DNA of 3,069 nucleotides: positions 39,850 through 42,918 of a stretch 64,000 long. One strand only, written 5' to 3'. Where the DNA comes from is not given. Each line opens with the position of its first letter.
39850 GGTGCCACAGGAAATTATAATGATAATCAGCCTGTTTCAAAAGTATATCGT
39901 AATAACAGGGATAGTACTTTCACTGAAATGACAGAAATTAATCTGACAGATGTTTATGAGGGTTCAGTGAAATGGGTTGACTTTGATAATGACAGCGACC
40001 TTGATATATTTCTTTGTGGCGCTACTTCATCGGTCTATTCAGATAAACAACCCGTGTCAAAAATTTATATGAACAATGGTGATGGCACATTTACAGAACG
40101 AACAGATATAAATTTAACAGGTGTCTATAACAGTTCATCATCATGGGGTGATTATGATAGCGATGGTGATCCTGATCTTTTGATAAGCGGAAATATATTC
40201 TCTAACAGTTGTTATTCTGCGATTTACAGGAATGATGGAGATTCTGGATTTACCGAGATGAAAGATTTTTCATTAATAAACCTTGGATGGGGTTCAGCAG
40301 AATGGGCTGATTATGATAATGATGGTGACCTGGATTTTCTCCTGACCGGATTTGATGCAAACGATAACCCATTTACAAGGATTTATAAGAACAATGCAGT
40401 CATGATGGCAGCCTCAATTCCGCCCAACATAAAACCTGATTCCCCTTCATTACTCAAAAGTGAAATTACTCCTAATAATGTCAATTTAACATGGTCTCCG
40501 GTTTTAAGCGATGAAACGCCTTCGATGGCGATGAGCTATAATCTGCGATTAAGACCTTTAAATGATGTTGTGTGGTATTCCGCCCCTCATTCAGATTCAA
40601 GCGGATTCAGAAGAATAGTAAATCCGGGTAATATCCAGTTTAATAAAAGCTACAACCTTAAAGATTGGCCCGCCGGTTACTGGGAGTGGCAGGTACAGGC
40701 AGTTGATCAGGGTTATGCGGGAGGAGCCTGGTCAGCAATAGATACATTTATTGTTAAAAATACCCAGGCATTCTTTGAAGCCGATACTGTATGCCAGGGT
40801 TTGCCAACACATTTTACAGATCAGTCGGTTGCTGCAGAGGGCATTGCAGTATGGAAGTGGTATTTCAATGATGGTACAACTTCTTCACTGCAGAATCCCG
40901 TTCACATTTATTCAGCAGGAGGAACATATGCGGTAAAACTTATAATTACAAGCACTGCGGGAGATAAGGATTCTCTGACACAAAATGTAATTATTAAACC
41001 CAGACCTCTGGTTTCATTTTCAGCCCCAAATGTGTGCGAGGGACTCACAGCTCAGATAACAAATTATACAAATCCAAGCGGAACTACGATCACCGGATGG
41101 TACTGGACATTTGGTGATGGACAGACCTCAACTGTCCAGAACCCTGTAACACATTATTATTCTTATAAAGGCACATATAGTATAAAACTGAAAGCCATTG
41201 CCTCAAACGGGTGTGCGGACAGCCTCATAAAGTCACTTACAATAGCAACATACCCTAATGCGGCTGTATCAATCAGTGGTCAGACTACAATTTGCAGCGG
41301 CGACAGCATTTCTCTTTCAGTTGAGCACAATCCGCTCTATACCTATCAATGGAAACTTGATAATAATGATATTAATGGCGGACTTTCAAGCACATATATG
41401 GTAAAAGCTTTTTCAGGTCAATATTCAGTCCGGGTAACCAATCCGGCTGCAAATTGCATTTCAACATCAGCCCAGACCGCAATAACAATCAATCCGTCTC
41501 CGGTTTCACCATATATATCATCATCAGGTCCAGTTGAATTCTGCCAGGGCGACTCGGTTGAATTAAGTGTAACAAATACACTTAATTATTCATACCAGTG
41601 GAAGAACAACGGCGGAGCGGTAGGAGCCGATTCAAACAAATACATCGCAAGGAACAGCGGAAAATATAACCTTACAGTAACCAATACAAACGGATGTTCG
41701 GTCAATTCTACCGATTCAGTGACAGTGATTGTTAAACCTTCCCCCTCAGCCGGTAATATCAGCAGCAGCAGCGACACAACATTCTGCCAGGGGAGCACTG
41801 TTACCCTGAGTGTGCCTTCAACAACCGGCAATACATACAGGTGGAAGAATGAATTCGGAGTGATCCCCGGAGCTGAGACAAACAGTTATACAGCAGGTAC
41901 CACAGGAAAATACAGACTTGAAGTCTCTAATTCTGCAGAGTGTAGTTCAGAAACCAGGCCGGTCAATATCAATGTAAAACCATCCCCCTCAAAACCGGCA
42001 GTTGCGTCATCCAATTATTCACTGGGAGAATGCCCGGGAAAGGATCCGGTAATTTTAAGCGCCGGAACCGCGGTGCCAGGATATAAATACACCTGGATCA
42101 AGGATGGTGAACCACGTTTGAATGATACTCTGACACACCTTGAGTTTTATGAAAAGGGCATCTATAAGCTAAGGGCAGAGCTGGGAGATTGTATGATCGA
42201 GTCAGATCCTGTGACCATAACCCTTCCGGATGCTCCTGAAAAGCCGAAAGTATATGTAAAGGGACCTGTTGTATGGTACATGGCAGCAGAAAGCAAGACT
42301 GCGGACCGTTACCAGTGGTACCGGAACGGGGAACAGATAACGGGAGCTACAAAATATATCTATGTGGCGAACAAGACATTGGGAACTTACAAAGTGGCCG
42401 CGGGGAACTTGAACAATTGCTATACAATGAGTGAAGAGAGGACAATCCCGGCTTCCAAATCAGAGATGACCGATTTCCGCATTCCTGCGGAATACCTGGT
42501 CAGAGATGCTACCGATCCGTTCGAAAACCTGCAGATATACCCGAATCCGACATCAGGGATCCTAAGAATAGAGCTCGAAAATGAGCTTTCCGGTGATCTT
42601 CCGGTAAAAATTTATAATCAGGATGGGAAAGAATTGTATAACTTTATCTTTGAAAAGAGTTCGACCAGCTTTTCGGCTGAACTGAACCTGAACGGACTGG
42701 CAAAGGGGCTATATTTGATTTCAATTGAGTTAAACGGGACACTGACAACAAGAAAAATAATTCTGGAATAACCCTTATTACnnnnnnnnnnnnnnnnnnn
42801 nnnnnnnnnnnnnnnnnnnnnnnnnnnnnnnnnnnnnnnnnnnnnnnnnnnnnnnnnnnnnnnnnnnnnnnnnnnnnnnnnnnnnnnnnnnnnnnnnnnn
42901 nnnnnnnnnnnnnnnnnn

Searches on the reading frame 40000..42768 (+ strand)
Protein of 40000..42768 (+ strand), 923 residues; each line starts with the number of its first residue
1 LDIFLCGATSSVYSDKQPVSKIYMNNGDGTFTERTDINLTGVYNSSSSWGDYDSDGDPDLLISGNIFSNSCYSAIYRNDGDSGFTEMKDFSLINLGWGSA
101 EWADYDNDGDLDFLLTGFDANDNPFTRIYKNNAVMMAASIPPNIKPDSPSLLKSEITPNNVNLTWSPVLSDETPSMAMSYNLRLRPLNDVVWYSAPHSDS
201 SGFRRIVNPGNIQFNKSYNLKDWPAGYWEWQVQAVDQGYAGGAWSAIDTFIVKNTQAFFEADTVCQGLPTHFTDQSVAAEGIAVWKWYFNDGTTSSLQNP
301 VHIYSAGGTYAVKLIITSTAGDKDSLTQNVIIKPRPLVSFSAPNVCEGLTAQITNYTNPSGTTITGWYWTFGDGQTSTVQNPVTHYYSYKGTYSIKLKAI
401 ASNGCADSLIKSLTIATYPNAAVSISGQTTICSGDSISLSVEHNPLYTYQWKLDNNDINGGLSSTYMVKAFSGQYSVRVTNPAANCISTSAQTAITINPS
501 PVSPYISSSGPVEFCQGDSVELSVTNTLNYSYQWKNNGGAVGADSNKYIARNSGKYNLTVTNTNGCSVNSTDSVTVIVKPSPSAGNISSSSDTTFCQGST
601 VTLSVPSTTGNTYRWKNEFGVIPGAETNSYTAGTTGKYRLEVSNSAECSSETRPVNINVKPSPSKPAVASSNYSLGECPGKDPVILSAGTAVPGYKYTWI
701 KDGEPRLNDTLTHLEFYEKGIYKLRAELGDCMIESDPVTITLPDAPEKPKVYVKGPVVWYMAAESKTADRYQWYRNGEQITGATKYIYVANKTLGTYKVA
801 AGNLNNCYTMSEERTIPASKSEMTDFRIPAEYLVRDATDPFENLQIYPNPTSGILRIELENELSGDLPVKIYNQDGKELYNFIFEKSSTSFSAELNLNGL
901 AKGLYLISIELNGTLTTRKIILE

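Call 26: search_protein_families(library=ncbifam, proteins=[window:40000-42768:+], max_evalue=0.001)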
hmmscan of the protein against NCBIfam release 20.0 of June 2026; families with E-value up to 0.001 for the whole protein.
window:40000-42768:+ (923 aa): 2 families
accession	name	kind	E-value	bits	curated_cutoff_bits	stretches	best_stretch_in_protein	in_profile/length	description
TIGR04183.1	Por_Secre_tail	domain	1.1e-11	44.5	23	1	846-922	1-71/72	T9SS type A sorting domain-containing protein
NF038113.1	T9SSA_dep_M36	equivalog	2.7e-10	39.1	885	1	822-922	767-868/869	T9SS-dependent M36 family metallopeptidase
